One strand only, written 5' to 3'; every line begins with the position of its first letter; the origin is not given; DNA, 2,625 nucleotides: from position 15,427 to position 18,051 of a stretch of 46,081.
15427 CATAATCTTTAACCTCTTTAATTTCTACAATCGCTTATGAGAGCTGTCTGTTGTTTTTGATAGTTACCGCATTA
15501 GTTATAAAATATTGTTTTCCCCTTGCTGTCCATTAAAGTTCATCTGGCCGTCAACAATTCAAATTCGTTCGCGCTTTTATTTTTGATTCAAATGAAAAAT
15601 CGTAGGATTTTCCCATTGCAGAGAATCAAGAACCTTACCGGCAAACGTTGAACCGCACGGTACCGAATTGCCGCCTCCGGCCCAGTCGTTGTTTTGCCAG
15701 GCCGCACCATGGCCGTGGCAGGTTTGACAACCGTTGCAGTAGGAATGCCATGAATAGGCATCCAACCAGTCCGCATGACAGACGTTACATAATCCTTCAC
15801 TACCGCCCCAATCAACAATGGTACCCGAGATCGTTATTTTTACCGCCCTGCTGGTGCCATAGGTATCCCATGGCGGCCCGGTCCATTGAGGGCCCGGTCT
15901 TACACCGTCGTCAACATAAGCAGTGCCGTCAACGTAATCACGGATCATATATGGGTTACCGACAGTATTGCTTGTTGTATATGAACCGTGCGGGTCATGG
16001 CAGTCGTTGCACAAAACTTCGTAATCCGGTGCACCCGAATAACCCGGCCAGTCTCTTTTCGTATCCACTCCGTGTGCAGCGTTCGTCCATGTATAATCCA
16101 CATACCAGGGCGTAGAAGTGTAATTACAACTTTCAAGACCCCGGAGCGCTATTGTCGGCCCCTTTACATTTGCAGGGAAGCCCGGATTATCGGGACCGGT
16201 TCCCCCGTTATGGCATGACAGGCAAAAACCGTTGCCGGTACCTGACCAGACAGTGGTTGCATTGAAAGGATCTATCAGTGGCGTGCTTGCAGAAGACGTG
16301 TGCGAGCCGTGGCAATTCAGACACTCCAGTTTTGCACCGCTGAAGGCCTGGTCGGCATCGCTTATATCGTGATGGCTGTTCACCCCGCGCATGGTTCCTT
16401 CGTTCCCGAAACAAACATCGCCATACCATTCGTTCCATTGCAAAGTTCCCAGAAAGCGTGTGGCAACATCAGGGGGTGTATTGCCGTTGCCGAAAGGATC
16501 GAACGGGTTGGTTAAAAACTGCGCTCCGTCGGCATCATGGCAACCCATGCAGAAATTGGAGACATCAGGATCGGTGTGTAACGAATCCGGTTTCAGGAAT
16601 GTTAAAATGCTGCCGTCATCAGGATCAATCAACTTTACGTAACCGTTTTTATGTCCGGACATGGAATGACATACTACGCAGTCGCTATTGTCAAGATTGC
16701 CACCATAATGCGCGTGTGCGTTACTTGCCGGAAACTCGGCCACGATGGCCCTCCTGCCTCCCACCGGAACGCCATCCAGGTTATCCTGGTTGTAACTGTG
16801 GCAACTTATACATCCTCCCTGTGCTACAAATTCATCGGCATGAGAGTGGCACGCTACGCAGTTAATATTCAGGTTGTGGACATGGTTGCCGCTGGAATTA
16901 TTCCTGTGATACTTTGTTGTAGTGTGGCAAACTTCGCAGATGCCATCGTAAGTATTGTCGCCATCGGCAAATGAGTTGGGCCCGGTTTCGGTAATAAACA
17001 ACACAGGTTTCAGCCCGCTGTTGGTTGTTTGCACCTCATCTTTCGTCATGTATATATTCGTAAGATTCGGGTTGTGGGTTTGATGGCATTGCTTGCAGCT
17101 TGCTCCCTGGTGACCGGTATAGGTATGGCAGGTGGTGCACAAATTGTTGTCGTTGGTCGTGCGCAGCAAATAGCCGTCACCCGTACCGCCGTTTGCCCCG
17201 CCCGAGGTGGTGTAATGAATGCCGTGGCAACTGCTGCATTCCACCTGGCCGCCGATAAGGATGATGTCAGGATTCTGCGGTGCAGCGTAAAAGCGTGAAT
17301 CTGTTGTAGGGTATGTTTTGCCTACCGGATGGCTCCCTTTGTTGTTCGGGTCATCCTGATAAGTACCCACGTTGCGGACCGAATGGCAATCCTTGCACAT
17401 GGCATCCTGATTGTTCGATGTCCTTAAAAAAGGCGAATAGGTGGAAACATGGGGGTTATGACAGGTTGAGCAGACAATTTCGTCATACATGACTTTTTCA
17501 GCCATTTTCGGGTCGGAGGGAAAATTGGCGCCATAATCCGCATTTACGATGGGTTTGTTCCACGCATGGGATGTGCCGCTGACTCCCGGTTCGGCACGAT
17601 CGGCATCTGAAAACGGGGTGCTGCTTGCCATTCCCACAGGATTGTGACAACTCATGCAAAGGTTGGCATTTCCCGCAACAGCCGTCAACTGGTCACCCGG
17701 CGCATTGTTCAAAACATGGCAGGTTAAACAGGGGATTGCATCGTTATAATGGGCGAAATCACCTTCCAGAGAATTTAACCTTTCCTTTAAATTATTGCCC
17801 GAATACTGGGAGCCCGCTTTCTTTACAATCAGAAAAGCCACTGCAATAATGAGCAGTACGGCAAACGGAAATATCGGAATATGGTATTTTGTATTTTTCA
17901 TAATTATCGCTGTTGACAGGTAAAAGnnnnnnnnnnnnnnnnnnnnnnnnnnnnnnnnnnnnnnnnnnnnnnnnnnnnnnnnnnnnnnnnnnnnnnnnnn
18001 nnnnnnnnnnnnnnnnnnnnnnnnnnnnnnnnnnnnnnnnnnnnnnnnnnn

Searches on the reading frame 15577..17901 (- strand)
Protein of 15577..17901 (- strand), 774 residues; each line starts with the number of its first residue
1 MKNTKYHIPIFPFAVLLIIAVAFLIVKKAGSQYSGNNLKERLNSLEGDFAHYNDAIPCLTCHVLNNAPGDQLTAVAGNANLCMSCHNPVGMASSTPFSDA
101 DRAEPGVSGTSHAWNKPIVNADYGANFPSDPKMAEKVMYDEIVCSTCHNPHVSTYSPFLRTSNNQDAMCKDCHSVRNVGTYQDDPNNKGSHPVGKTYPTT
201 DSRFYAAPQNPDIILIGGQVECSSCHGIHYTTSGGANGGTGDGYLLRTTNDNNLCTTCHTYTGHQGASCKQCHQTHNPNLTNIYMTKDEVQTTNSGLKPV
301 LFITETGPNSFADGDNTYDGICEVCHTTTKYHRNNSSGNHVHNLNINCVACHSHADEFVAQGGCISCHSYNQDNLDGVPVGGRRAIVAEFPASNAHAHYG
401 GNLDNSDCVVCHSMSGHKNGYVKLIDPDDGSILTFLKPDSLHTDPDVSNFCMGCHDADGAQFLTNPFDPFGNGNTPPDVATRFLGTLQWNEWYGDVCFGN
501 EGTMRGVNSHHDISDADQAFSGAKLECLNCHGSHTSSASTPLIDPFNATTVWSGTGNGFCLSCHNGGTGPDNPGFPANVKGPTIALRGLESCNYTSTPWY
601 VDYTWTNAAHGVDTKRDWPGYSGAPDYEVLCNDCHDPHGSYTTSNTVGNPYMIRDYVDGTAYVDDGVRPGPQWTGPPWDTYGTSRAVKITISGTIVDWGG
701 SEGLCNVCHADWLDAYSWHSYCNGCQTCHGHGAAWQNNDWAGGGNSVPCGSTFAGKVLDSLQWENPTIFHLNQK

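Call 3: search_protein_families(library=pfam, proteins=[window:15577-17901:-], max_evalue=0.01)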
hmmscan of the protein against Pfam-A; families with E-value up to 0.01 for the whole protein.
window:15577-17901:- (774 aa): 3 families
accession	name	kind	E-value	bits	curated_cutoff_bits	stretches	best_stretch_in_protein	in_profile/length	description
PF09699.15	Paired_CXXCH_1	-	2.6e-20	72.2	20.6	3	144-174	9-37/41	Doubled CXXCH motif (Paired_CXXCH_1)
PF14522.11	Cytochrome_C7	-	9.1e-20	70.7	24.8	3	219-274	13-67/67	Cytochrome c7 and related cytochrome c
PF14537.11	Cytochrom_c3_2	-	9e-15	55.3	25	1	51-174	2-79/79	Cytochrome c3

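Call 4: search_protein_families(library=ncbifam, proteins=[window:15577-17901:-], max_evalue=0.01)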
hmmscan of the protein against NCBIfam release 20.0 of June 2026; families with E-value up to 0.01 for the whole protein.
window:15577-17901:- (774 aa): 3 families
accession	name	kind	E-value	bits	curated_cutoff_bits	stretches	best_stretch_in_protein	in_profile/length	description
TIGR03508.1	decahem_SO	subfamily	2.7e-17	63.1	192.2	1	140-177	142-223/258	DmsE family decaheme c-type cytochrome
TIGR01905.1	paired_CXXCH_1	subfamily_domain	5e-12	45.5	25.2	2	144-174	9-37/41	doubled CXXCH domain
TIGR03153.1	cytochr_NrfH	equivalog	2.4e-09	37.3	134.2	1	135-264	22-138/138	cytochrome c nitrite reductase small subunit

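Call 46: search_solved_structures(query=window:15577-17901:-, max_evalue=0.1)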
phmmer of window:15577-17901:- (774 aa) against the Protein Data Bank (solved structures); distinct sequences matched with E-value up to 0.1: 1.
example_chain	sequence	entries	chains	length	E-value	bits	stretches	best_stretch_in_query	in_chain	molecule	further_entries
7tfs_A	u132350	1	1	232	0.069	14.3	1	140-174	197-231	Cytochrome c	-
